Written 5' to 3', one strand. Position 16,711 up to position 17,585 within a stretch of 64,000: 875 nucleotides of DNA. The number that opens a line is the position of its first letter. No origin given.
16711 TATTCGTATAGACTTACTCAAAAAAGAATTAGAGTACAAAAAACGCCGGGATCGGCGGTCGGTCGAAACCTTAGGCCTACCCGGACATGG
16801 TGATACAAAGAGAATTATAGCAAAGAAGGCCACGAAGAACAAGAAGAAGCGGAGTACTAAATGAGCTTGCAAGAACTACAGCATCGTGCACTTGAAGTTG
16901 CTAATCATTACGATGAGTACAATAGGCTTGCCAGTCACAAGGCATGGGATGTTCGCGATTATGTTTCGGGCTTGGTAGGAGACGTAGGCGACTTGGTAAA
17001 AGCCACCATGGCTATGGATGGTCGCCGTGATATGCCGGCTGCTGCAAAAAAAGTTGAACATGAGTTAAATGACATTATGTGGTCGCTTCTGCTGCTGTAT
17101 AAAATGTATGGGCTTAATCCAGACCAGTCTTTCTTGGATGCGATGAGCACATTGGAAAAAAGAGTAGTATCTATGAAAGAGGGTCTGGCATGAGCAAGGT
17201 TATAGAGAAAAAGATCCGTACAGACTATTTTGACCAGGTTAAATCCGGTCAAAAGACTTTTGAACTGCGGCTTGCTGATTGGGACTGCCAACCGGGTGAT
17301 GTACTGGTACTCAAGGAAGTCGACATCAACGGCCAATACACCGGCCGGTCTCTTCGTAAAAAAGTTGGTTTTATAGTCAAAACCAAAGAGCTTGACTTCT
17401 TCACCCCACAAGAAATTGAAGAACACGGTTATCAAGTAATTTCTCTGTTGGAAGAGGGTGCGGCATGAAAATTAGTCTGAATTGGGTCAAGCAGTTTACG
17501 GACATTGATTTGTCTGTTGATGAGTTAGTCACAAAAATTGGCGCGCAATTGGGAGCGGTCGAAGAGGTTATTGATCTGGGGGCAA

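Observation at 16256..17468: NYN nuclease / MazG-like NTP pyrophosphohydrolase / ASCH(DUF3850) trio inserted into the pheS-pheT operon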

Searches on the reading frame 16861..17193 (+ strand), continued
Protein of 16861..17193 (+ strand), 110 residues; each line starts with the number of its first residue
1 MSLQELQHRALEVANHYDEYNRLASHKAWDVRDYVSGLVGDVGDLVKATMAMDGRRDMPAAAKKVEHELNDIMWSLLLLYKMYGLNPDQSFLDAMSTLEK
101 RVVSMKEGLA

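Call 24: search_protein_families(library=pfam, alignment_id=A1, max_evalue=10)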
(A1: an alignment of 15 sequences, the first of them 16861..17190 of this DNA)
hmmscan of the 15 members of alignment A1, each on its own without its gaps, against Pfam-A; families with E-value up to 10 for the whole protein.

A. member 1, window:16861-17190:+ (110 aa): 1 family
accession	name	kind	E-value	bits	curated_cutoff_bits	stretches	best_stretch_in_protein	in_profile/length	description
PF03819.22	MazG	-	0.14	12.9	22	1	42-101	14-69/74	MazG nucleotide pyrophosphohydrolase domain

B. families by the number of members that match (of 15 scanned): 11 families
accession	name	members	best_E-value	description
PF03819.22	MazG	10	0.00065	MazG nucleotide pyrophosphohydrolase domain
PF07568.18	HisKA_2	2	0.059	Histidine kinase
PF01997.21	Translin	1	0.026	Translin family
PF04426.17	Bul1_C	1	0.027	Bul1 C terminus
PF23791.1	DUF7173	1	0.043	Family of unknown function (DUF7173)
PF24229.1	Phage_TreK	1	0.061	Staphylococcus phage terminal repeat-encoded protein TreK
PF06892.16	Phage_CP76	1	0.065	Phage regulatory protein CII (CP76)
PF18175.6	HU-CCDC81_bac_2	1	0.073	CCDC81-like prokaryotic HU domain 2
PF11471.13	Sugarporin_N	1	0.086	Maltoporin periplasmic N-terminal extension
PF16229.10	DUF4888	1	0.11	Domain of unknown function (DUF4888)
PF23460.1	ZMYND8_CC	1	0.2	ZMYND8 protein coiled-coil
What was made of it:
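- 16861..17193 (+): MazG-like all-alpha NTP pyrophosphohydrolase, 110 aa, DCTPP1/iMazG-like four-helix bundle. Motifs GLVGD41VGD44L and E66-H-E68-L-N-D71. Pfam MazG is below threshold (call 24).
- On MazG-like all-alpha NTP pyrophosphohydrolase superfamily: 10 of 15 close homologues hit weakly, best E = 6.5e-4 (call 24).
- Checked: The middle protein fails Pfam MazG (12.9 bits against a cut-off of 22; call 24).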

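Call 33: predict_structure(alignment_id=A1)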
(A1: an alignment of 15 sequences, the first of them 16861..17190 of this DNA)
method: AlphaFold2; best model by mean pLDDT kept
length: 110 residues; sequences in the alignment: 15
mean_pLDDT: 95.2   pTM: 0.81
mean pLDDT of the five models: 95.2, 94.9, 94.4, 94.1, 85.5
residues with pLDDT >= 90: 102; 70-90: 8; 50-70: 0; < 50: 0
segments of 3 or more residues with pLDDT < 50: none
pLDDT, mean of each block of 10 residues (from residue 1): 91 94 91 95 98 96 98 97 94 97 95
secondary structure, 60 per line:
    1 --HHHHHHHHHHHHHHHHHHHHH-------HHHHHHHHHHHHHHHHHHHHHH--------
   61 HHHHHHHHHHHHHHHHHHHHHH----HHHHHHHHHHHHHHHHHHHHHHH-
elements in order: H3-23 H31-52 H61-82 H87-109
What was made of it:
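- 16861..17193 (+): AlphaFold pLDDT 95 (call 33).
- On MazG-like all-alpha NTP pyrophosphohydrolase superfamily: pLDDT 95 with four helices (call 33).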

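Call 38: find_related_loci(query=A2, collection=metagenome_contigs, flank=5000)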
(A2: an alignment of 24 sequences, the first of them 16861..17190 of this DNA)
Query A2 (110 aa) in metagenome_contigs; peptide patterns used: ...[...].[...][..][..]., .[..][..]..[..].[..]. (x = any residue, [..] = any of these).
599 stretches matched a pattern (row limit reached: there are more); 288 encode a relative of the query (tblastn E <= 1e-3); the best 80 are kept; 80 distinct loci.
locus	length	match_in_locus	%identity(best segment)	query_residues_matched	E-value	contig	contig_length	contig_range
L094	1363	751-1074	63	2-109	5e-43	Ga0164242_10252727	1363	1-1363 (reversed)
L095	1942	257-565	59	2-104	2e-38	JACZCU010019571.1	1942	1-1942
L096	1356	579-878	48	1-100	4e-27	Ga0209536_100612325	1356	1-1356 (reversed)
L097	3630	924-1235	42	1-104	2e-24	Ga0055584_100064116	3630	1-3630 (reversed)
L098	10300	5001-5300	43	5-104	4e-24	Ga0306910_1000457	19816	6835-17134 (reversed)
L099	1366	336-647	42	1-104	6e-24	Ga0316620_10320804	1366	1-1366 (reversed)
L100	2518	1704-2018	41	1-105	8e-24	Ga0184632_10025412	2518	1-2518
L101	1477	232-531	41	1-100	8e-24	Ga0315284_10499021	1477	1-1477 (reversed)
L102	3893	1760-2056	44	1-99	2e-23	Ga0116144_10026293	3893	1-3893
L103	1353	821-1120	46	2-102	1e-23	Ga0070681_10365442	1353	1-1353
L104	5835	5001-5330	39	1-110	2e-23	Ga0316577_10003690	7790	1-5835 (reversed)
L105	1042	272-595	38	1-108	1e-23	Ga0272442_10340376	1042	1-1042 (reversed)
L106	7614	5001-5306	39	1-102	3e-23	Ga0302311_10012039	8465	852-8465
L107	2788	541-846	39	1-102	6e-23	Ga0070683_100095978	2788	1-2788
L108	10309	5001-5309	42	1-103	9e-23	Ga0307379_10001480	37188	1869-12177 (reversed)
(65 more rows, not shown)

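Call 39: fold_search(model_id=the predicted structure, library=pdb)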
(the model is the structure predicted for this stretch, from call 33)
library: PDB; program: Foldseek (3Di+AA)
matches with E <= 10: 313; with E <= 0.001: 0
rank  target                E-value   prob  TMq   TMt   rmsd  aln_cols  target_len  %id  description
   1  6sqw_D                1.9e-03  1.00  0.71  0.70   3.5       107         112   20  Mouse dCTPase in complex with 5-Me-dCMP (released 2020-01-29)
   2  7mu5_E                1.9e-03  1.00  0.69  0.72   4.2       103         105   20  Human DCTPP1 bound to Triptolide (released 2022-08-24)
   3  2a3q_B                2.0e-03  1.00  0.72  0.73   3.7       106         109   20  X-Ray Structure of Protein from Mus Musculus MM.29898 (released 2005-07-19)
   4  2a3q_A                2.4e-03  1.00  0.72  0.70   3.8       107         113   20  X-Ray Structure of Protein from Mus Musculus MM.29898 (released 2005-07-19)
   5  6sqw_A                2.4e-03  1.00  0.71  0.69   3.6       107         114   20  Mouse dCTPase in complex with 5-Me-dCMP (released 2020-01-29)
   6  7mu5_A                2.4e-03  1.00  0.71  0.71   3.7       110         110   18  Human DCTPP1 bound to Triptolide (released 2022-08-24)
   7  6sqy_D                2.4e-03  1.00  0.71  0.69   3.5       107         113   20  Mouse dCTPase in complex with dCMP (released 2020-01-29)
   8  7mu5_C                2.7e-03  1.00  0.71  0.75   3.9       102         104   20  Human DCTPP1 bound to Triptolide (released 2022-08-24)
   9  7mu5_F                3.3e-03  1.00  0.70  0.72   3.4       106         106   20  Human DCTPP1 bound to Triptolide (released 2022-08-24)
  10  6sqz_D                3.3e-03  1.00  0.59  0.59   4.3        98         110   18  Mouse dCTPase in complex with dCMPNPP (released 2020-01-29)
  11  7mu5_B                5.0e-03  1.00  0.65  0.67   4.2       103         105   20  Human DCTPP1 bound to Triptolide (released 2022-08-24)
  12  2oie_B                6.0e-03  1.00  0.66  0.66   3.9       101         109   18  Crystal structure of RS21-C6 core segment RSCUT (released 2007-03-06)
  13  7mu5_D                9.8e-03  1.00  0.71  0.74   3.9       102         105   19  Human DCTPP1 bound to Triptolide (released 2022-08-24)
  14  2oie_C                1.3e-02  1.00  0.63  0.66   3.9        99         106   19  Crystal structure of RS21-C6 core segment RSCUT (released 2007-03-06)
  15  4qgp_B                1.3e-02  1.00  0.57  0.59   5.1       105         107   15  Crystal structure of a pyrophosphatase (AF1178) from Archaeoglobus fulgidus DSM 4304 at 1.80 A resolution (released 2014-07-02)
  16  4qgp_A                1.4e-02  1.00  0.57  0.58   5.1       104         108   15  Crystal structure of a pyrophosphatase (AF1178) from Archaeoglobus fulgidus DSM 4304 at 1.80 A resolution (released 2014-07-02)
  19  5ie9_C                2.0e-02  1.00  0.61  0.70   4.2       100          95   13  Crystal structure of the Bacillus-conserved MazG protein, a nucleotide pyrophosphohydrolase (released 2016-03-30)
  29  5ie9_A                5.1e-02  1.00  0.65  0.75   2.5        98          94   11  Crystal structure of the Bacillus-conserved MazG protein, a nucleotide pyrophosphohydrolase (released 2016-03-30)
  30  3cra_A                5.4e-02  1.00  0.57  0.28   5.4        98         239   15  Crystal Structure of Escherichia coli MazG, the Regulator of Nutritional Stress Response (released 2008-04-22)
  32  5ie9_D                6.8e-02  1.00  0.59  0.69   4.2        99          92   13  Crystal structure of the Bacillus-conserved MazG protein, a nucleotide pyrophosphohydrolase (released 2016-03-30)
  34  3cra_B                8.2e-02  1.00  0.57  0.30   5.3        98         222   15  Crystal Structure of Escherichia coli MazG, the Regulator of Nutritional Stress Response (released 2008-04-22)
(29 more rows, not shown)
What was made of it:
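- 16861..17193 (+): The top 50 Foldseek PDB hits are all all-alpha NTP-PPases, best DCTPP1, TM 0.71 (call 39).
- On MazG-like all-alpha NTP pyrophosphohydrolase superfamily: The top 50 Foldseek PDB hits are all members of this superfamily; DCTPP1 has TM 0.71 (call 39).
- Closest known: Integron gene-cassette arrays. Same: iMazG is among the structural matches of the middle protein (call 39).
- Checked: The best is DCTPP1/RS21-C6, TM about 0.71 (calls 33, 39).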

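Call 41: search_protein_representatives(alignment_id=A1)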
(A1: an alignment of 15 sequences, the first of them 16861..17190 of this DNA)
Query: 15 sequences, 113 profile positions. Proteins with E-value up to 0.001 (for the whole library): 400; up to 1e-10: 187; up to 1e-30: 5. The best 150 are listed.
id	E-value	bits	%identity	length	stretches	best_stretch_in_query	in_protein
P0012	1.3e-51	189.3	-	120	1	1-112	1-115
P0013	5.9e-47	174.3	-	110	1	2-109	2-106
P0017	8.1e-38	144.9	-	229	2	3-103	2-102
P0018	1.1e-37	144.5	-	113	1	3-106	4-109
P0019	3.5e-32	126.7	-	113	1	1-110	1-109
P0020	4.6e-30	119.9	-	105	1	3-104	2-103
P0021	4.0e-29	116.9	-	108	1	1-103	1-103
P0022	1.3e-27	112.0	-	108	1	1-104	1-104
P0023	3.3e-26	107.5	-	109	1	1-104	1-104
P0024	1.3e-25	105.6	-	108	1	1-102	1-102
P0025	2.9e-25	104.5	-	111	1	1-104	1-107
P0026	2.9e-25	104.5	-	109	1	3-105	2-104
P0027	4.2e-25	103.9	-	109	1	3-104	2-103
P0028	1.4e-24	102.2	-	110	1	3-103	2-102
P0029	2.1e-24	101.7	-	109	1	3-105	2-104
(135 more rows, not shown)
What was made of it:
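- Closest known: DCTPP1 / RS21-C6 and other all-alpha NTP pyrophosphohydrolases. Different: The family is small: 400 clusters at 50% identity (call 41).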

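Call 65: search_protein_families(library=padloc, max_evalue=0.01, proteins=[L009:2201-2824:+, L005:8347-8793:+])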
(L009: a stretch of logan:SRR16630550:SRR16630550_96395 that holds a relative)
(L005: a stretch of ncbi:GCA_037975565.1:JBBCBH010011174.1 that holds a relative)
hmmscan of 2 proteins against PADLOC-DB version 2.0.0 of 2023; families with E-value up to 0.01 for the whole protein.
L009:2201-2824:+ (208 aa): 1 family
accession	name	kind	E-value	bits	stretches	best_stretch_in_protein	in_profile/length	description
PDLC03207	mREase_II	-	1.7e-90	300.8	1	2-207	50-254/256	Type II methyl-directed restriction enzyme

L005:8347-8793:+ (149 aa): 0 families
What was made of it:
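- One slot (L009) carries a DpnI-type methyl-directed restriction enzyme (PADLOC mREase_II, E = 1.7e-90; call 65).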

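Call 72: search_dna_similar(query=window:16861-17190:+, collection=phages, mode=protein, max_rows=8)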
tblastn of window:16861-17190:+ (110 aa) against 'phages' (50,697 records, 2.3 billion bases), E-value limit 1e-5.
No match.

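Call 78: find_related_loci(query=A2, collection=viral_contigs, flank=4000)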
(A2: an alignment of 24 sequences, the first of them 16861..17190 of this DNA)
Query A2 (110 aa) in viral_contigs; peptide patterns used: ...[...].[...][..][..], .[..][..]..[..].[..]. (x = any residue, [..] = any of these).
69 stretches matched a pattern; 1 encode a relative of the query (tblastn E <= 1e-3); 1 distinct loci.
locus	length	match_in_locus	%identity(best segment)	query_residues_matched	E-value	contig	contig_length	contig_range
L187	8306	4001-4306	40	1-102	3e-16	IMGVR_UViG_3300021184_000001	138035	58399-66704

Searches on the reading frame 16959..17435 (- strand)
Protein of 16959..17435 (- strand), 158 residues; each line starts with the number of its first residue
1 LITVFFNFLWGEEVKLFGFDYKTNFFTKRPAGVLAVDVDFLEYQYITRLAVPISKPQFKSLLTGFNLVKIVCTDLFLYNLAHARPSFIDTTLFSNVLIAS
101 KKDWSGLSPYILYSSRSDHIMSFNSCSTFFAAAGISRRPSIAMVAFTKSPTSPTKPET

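Call 75: search_protein_families(library=pfam, max_evalue=0.01, proteins=[window:16959-17435:-])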
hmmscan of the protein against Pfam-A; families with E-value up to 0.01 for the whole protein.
window:16959-17435:- (158 aa): 0 families
